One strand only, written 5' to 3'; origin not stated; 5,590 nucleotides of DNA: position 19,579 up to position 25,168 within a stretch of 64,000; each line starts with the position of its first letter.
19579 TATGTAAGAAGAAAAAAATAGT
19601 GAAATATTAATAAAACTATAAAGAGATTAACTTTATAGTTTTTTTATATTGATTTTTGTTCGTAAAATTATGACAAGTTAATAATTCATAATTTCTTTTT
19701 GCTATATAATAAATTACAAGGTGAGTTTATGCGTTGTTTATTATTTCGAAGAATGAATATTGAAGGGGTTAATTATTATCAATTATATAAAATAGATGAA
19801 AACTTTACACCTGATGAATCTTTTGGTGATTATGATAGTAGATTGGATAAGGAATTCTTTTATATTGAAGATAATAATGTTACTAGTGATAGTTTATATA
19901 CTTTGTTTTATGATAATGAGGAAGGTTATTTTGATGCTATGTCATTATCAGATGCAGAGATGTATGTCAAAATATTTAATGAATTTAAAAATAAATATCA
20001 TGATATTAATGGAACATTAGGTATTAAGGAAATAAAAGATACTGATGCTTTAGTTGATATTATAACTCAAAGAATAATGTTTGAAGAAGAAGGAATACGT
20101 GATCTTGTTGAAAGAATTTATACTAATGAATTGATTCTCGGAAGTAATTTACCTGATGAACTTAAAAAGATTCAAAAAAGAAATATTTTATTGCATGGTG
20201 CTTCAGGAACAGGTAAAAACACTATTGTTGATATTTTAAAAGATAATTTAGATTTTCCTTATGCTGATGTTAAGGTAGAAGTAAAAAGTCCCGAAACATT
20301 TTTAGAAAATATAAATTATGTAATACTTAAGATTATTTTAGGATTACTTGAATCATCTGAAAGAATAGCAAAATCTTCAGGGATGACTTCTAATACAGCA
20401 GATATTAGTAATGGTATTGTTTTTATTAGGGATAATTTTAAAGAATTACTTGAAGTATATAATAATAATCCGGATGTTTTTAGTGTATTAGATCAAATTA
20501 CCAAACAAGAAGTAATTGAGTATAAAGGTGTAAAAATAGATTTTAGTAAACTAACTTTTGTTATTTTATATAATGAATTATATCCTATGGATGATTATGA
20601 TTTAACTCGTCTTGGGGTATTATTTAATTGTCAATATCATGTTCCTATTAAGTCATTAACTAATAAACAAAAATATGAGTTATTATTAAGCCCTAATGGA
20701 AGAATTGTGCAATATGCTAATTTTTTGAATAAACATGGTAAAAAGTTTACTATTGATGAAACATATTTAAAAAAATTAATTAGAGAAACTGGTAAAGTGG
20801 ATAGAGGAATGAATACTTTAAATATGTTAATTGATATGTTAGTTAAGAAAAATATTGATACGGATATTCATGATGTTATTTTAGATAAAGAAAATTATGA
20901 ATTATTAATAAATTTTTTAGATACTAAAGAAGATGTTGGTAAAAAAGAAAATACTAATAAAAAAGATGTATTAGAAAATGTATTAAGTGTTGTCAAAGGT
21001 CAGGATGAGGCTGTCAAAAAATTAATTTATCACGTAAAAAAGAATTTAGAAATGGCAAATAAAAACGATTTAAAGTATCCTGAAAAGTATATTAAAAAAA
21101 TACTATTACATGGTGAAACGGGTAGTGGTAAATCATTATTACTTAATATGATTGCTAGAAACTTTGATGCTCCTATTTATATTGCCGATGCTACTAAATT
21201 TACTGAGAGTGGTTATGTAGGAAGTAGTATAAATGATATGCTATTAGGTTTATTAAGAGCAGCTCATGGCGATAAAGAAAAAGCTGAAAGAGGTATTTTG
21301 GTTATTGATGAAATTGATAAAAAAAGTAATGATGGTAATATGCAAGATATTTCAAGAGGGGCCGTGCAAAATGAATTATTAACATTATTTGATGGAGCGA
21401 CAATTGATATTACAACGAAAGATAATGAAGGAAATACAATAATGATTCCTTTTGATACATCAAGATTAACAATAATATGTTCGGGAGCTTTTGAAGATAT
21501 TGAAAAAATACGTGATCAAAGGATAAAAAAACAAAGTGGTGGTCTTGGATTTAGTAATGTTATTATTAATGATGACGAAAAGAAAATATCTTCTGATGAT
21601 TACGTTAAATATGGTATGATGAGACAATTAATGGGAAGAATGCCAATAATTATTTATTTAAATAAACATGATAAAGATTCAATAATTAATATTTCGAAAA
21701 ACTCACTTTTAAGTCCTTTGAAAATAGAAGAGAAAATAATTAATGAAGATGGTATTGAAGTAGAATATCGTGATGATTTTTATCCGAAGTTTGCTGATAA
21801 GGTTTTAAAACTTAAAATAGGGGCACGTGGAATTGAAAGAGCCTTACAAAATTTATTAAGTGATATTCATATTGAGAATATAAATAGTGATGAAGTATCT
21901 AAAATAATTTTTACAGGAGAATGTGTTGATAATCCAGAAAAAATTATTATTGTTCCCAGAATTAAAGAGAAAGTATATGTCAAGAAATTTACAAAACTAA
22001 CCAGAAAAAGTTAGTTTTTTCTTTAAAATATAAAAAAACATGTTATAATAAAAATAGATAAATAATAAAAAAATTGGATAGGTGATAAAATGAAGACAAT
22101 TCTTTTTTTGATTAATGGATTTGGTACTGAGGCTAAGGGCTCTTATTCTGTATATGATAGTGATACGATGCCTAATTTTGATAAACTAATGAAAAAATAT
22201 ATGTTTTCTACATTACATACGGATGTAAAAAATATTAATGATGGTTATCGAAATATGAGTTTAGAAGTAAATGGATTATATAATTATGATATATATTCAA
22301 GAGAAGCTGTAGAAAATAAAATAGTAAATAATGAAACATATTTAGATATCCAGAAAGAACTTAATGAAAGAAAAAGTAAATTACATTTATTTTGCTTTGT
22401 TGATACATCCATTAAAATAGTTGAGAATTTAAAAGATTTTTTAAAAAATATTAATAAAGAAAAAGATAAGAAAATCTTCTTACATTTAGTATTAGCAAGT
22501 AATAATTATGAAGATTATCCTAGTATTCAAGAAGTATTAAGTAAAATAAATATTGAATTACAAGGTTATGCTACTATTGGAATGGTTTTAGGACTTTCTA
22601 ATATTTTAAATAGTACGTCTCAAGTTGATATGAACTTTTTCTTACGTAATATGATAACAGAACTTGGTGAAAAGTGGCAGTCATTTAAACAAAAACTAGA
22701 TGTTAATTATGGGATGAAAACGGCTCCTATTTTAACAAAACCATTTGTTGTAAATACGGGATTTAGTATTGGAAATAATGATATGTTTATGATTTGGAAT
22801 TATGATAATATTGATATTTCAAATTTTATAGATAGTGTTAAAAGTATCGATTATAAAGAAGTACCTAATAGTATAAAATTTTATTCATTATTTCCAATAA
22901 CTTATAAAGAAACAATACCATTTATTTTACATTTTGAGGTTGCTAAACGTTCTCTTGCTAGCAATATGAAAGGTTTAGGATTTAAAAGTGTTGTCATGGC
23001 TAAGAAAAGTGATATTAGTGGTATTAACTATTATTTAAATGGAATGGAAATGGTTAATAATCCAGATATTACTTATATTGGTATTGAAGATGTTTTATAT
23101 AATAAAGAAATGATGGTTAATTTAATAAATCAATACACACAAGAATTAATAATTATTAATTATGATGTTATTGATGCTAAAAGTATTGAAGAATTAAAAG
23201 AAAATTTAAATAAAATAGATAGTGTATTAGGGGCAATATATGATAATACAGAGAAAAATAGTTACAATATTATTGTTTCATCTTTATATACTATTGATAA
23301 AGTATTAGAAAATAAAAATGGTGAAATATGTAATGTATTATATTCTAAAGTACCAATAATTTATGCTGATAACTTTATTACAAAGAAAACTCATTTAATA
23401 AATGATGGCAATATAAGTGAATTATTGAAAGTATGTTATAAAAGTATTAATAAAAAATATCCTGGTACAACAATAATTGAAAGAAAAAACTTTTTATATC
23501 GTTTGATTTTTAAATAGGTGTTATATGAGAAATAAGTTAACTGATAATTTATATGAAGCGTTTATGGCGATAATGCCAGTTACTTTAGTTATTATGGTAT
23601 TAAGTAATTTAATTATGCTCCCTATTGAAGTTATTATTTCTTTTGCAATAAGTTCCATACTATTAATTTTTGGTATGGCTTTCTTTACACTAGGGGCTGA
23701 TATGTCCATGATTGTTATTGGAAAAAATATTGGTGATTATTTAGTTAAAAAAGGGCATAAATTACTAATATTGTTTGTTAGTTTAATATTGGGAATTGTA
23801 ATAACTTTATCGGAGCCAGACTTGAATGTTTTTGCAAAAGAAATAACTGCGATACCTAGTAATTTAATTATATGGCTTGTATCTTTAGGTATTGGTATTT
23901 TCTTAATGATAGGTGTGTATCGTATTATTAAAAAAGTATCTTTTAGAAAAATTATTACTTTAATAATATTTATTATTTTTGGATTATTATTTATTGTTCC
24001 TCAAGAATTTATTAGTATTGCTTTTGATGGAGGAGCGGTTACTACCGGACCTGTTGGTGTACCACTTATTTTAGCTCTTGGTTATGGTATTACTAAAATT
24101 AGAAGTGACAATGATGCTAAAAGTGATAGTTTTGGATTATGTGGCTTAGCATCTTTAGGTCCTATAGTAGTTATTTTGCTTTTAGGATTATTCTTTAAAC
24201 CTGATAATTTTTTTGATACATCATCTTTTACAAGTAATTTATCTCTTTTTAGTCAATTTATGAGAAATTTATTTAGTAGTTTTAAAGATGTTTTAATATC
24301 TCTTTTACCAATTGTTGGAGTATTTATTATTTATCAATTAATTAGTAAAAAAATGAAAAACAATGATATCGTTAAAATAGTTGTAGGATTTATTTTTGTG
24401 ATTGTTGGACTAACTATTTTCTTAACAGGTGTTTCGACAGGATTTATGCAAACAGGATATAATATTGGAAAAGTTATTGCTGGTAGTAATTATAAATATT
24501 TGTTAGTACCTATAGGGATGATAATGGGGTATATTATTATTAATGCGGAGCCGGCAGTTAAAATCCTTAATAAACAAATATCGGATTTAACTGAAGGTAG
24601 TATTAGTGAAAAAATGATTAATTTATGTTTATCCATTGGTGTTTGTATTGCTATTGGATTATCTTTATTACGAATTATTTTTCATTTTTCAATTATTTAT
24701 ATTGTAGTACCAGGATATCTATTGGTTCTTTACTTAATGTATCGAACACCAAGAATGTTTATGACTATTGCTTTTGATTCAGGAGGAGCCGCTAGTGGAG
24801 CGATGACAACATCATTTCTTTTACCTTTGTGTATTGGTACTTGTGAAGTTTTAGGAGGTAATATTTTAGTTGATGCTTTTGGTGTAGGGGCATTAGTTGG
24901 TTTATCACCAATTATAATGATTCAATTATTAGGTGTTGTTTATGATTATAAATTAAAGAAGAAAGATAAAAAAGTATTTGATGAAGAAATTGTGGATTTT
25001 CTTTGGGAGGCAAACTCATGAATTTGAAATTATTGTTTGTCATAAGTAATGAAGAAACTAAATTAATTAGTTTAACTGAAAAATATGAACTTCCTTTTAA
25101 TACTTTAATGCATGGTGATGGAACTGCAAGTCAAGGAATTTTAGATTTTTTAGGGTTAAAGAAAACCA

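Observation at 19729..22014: Naturally fused ClpX-ClpX pseudo-dimer: a degenerate AAA+ module followed by an intact one, without the zinc-binding domain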

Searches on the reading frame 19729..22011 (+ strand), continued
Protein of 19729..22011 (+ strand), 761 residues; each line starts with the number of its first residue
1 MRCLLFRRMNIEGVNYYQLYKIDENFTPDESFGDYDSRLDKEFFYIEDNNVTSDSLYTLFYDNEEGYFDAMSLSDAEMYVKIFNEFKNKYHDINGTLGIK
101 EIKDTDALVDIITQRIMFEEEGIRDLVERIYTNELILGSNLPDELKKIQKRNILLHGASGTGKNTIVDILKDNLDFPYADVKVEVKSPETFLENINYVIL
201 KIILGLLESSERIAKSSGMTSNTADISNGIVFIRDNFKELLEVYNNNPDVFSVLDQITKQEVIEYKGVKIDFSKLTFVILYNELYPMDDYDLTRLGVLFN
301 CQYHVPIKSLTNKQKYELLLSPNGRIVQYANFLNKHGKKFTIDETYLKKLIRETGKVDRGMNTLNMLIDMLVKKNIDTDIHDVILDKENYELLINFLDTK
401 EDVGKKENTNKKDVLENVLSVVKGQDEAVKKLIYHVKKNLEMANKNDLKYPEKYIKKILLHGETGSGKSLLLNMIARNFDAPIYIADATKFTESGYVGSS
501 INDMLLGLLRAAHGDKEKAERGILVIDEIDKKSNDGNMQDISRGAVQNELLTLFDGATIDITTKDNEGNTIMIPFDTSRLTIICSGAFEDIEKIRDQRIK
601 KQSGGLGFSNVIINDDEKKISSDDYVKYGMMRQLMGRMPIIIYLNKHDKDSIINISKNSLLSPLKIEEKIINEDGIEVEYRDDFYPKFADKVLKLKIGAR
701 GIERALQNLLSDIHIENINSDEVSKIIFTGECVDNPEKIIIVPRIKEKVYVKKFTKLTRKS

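Call 63: find_encoding_contigs(protein=window:19729-22011:+, flank=10000, max_places=4)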
Protein window:19729-22011:+ (761 aa): 3 contigs read that carry it; 3 places shown.
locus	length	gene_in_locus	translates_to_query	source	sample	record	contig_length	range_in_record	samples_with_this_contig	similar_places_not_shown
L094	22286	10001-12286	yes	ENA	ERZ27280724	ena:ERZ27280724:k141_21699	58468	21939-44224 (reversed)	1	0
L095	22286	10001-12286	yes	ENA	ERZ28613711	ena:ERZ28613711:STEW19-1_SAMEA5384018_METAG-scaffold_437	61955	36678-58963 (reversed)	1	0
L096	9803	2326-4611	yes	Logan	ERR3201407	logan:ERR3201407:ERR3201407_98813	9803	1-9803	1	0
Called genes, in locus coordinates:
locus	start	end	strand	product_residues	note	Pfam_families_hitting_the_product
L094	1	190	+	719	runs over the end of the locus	PF00140:Sigma70_r1_2, PF04542:Sigma70_r2, PF04539:Sigma70_r3, PF04545:Sigma70_r4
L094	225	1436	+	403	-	PF04542:Sigma70_r2, PF04539:Sigma70_r3, PF04545:Sigma70_r4 (weak)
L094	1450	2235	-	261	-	PF02535:Zip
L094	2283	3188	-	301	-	PF00882:Zn_dep_PLPC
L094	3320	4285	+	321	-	PF07751:Abi_2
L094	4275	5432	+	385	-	PF00089:Trypsin, PF13365:Trypsin_2, PF13180:PDZ_2, PF00595:PDZ, PF17820:PDZ_6 (weak)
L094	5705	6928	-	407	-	PF12698:ABC2_membrane_3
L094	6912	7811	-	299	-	PF00005:ABC_tran, PF13304:AAA_21 (faint), PF13732:DrrA1-3_C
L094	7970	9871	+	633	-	-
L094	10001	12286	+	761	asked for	PF03193:RsgA_GTPase (faint), PF00158:Sigma54_activat (faint), PF13191:AAA_16 (faint), PF13555:AAA_29 (faint), PF00005:ABC_tran (faint), PF00493:MCM (weak), PF00004:AAA, PF07724:AAA_2, +2 more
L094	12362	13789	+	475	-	-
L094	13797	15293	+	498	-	PF07556:DUF1538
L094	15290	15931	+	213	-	PF00543:P-II (faint)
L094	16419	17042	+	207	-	PF08433:KTI12 (faint), PF13521:AAA_28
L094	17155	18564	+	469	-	PF01225:Mur_ligase (weak), PF08245:Mur_ligase_M, PF02875:Mur_ligase_C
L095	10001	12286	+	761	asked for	PF03193:RsgA_GTPase (faint), PF00158:Sigma54_activat (faint), PF13191:AAA_16 (faint), PF13555:AAA_29 (faint), PF00005:ABC_tran (faint), PF00493:MCM (weak), PF00004:AAA, PF07724:AAA_2, +2 more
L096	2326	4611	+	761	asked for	PF03193:RsgA_GTPase (faint), PF00158:Sigma54_activat (faint), PF13191:AAA_16 (faint), PF13555:AAA_29 (faint), PF00005:ABC_tran (faint), PF00493:MCM (weak), PF00004:AAA, PF07724:AAA_2, +2 more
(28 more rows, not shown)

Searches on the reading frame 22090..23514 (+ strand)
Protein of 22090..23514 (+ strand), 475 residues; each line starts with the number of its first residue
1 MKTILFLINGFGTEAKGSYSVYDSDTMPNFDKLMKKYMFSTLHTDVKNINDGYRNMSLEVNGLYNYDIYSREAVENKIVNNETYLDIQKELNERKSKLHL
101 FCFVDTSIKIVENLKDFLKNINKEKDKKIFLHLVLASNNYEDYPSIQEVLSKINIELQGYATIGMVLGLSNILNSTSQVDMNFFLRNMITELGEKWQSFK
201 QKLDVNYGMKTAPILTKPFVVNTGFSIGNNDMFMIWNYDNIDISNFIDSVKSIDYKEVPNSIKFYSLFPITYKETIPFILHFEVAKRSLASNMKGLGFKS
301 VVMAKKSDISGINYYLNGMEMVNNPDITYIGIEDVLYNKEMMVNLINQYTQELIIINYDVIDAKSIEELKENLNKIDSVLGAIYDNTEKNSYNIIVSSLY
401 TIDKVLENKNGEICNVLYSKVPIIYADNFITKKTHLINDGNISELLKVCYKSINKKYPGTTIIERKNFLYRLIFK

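Call 3: search_protein_families(library=pfam, proteins=[window:22090-23514:+], max_evalue=0.1)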
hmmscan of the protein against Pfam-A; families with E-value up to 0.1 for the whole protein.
window:22090-23514:+ (475 aa): 1 family
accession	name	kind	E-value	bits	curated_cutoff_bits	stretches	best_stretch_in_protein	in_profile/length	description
PF01676.23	Metalloenzyme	-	7.1e-05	22.9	24.3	1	1-396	1-196/252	Metalloenzyme superfamily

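Call 4: search_protein_families(library=ncbifam, proteins=[window:22090-23514:+], max_evalue=0.1)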
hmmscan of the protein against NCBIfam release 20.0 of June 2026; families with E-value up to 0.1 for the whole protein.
window:22090-23514:+ (475 aa): 3 families
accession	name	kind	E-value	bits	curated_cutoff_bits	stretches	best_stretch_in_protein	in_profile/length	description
TIGR01307.1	pgm_bpd_ind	equivalog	4.8e-07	28.6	330.65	1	2-440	2-476/504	2,3-bisphosphoglycerate-independent phosphoglycerate mutase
NF003104.0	PRK04024.1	equivalog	0.0023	16.8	489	1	297-398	243-345/412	2,3-bisphosphoglycerate-independent phosphoglycerate mutase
NF038196.1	ferrodoxin_EFR1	subfamily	0.0044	17.1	75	1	85-205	26-150/242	EFR1 family ferrodoxin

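Call 57: search_protein_families(library=padloc, proteins=[window:22090-23514:+], max_evalue=0.001)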
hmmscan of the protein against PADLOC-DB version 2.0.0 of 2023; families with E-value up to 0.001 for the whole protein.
window:22090-23514:+ (475 aa): 0 families

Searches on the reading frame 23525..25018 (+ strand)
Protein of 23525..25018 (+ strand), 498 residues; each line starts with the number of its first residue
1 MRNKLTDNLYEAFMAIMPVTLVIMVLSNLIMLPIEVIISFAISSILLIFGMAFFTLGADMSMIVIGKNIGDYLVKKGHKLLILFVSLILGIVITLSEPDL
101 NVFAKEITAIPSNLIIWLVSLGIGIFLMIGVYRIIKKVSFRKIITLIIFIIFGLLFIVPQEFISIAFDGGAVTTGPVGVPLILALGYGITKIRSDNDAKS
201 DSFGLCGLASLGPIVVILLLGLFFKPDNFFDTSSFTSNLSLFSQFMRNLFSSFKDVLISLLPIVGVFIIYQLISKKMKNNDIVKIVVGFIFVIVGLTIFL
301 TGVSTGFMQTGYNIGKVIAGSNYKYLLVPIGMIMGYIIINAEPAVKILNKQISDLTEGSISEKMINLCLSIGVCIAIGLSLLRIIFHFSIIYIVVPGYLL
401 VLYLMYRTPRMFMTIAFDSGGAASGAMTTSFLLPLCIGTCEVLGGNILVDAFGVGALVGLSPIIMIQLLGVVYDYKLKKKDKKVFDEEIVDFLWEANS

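Call 3: search_protein_families(library=pfam, proteins=[window:23525-25018:+], max_evalue=0.1)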
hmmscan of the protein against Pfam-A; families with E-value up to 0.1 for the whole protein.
window:23525-25018:+ (498 aa): 1 family
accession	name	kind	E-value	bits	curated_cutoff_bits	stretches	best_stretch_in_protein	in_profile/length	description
PF07556.16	DUF1538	-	3e-115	383.3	22.6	2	263-472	1-211/211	Protein of unknown function (DUF1538)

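Call 57: search_protein_families(library=padloc, proteins=[window:23525-25018:+], max_evalue=0.001)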
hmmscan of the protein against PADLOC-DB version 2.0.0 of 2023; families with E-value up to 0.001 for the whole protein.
window:23525-25018:+ (498 aa): 0 families
